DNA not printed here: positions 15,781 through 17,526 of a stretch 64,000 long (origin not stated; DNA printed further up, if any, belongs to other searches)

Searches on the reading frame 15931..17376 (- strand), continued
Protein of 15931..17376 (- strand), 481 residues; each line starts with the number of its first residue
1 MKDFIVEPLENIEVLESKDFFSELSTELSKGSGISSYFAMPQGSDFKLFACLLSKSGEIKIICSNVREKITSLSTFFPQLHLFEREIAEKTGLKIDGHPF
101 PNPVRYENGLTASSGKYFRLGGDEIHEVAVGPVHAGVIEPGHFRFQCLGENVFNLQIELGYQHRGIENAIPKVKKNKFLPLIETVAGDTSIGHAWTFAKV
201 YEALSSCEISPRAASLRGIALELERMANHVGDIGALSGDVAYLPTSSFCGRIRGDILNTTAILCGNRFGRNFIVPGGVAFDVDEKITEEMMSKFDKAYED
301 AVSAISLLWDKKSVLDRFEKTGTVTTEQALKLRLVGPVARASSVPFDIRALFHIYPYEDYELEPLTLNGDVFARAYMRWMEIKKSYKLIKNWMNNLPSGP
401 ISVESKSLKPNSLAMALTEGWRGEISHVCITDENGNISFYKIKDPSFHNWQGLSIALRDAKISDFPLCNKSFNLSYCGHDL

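Call 28: find_encoding_contigs(protein=P0026, flank=10000, max_places=1)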
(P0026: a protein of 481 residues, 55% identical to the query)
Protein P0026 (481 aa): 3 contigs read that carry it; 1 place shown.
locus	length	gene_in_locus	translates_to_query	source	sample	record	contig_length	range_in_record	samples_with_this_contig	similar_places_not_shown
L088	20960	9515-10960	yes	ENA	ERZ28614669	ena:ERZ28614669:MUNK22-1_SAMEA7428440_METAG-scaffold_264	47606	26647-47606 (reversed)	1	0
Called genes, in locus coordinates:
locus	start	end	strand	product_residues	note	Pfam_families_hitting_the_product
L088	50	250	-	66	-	PF04024:PspC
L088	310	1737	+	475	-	PF01266:DAO, PF07992:Pyr_redox_2 (faint), PF13450:NAD_binding_8 (weak), PF13738:Pyr_redox_3 (faint), PF04324:Fer2_BFD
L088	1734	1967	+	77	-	-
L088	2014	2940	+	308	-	PF07992:Pyr_redox_2, PF13738:Pyr_redox_3 (weak)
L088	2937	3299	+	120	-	PF07892:DUF1667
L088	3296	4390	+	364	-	PF01594:AI-2E_transport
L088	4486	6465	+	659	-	PF00662:Proton_antipo_N (weak), PF00361:Proton_antipo_M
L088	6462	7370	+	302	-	PF00146:NADHdh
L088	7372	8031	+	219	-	-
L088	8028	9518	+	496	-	PF00361:Proton_antipo_M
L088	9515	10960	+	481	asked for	PF00346:Complex1_49kDa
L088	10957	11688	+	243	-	PF01058:Oxidored_q6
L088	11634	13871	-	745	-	PF00672:HAMP, PF00989:PAS, PF08448:PAS_4, PF13426:PAS_9, PF00989:PAS, PF08448:PAS_4, PF13426:PAS_9, PF00512:HisKA, +5 more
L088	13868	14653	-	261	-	PF04392:ABC_sub_bind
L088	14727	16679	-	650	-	PF07715:Plug, PF00593:TonB_dep_Rec_b-barrel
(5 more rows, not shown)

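Call 29: find_related_loci(query=window:15931-17376:-, collection=metagenome_contigs, flank=10000)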
Query window:15931-17376:- (481 aa) in metagenome_contigs; peptide patterns used: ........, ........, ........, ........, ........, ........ (x = any residue, [..] = any of these).
600 stretches matched a pattern (row limit reached: there are more); 531 encode a relative of the query (tblastn E <= 1e-3); the best 80 are kept; 80 distinct loci.
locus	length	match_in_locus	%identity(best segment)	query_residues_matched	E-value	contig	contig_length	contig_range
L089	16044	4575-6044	47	8-481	4e-150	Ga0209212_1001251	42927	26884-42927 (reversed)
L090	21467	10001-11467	47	11-481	3e-149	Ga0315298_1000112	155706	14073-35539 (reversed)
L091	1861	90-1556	47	9-481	3e-159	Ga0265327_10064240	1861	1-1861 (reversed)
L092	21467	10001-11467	47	9-481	1e-145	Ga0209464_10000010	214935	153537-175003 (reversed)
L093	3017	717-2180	46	12-481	6e-150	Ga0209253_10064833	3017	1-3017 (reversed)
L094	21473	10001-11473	46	9-481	6e-143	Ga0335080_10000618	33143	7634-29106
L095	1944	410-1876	46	9-481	2e-153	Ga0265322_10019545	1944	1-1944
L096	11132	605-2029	45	9-481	1e-141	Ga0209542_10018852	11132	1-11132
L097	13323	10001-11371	49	46-481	2e-141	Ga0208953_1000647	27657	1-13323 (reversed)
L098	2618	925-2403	45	9-481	1e-149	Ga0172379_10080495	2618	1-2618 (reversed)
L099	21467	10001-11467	48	10-481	3e-141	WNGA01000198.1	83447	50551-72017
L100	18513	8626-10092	48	10-481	3e-141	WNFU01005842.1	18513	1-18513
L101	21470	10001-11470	44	10-481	1e-140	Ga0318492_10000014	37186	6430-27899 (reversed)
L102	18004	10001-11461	47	12-481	6e-141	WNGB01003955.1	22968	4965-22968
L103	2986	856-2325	46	12-481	4e-147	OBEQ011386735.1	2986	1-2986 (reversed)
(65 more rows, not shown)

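Call 36: search_protein_families(library=ncbifam, proteins=[L084:10480-11706:+, L086:420-1460:+], max_evalue=0.00001)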
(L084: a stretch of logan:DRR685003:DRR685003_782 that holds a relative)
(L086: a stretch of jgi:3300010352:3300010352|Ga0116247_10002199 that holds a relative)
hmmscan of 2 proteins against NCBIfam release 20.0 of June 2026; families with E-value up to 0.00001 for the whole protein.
L084:10480-11706:+ (408 aa): 1 family
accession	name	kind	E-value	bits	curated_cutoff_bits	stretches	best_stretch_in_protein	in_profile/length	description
TIGR00785.1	dass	subfamily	1.5e-15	56.9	198.6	1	2-337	14-371/444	DASS family sodium-coupled anion symporter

L086:420-1460:+ (346 aa): 1 family
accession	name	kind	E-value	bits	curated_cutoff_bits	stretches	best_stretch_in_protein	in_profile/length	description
TIGR02872.1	spore_ytvI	equivalog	1.3e-18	67.5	198.15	1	14-336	5-337/341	sporulation integral membrane protein YtvI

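Call 52: find_encoding_contigs(protein=P0108, flank=10000, max_places=2)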
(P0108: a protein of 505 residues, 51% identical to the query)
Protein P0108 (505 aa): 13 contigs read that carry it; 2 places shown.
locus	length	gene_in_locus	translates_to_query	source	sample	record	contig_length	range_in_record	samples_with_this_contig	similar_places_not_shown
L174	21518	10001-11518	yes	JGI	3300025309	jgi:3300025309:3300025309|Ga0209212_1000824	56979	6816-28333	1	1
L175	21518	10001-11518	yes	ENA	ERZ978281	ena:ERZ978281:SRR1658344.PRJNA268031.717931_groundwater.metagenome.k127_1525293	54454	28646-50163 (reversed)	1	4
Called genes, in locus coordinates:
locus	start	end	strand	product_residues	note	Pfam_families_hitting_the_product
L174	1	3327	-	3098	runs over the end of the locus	PF05048:NosD (faint), PF13229:Beta_helix, PF00041:fn3 (faint), PF13750:Big_3_3 (faint), PF19077:Big_13 (faint), PF17957:Big_7, PF17936:Big_6 (weak), PF13620:CarboxypepD_reg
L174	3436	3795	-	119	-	PF28492:Beta_helix_4 (weak)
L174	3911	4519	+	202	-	PF02659:Mntp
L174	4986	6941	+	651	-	PF00361:Proton_antipo_M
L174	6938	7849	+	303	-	PF00146:NADHdh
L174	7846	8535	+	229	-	-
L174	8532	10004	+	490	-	PF00361:Proton_antipo_M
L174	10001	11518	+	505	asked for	PF00346:Complex1_49kDa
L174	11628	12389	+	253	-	PF12838:Fer4_7 (faint), PF01058:Oxidored_q6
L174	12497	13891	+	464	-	PF01554:MatE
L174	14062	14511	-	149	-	-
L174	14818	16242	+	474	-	PF01266:DAO, PF07992:Pyr_redox_2 (faint), PF04324:Fer2_BFD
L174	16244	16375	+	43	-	-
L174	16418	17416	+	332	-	PF00070:Pyr_redox (faint), PF00890:FAD_binding_2 (weak), PF01266:DAO (faint), PF01494:FAD_binding_3 (faint), PF07992:Pyr_redox_2, PF12831:FAD_oxidored, PF13450:NAD_binding_8, PF13738:Pyr_redox_3 (weak), +1 more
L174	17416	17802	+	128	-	PF07892:DUF1667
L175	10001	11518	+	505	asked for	PF00346:Complex1_49kDa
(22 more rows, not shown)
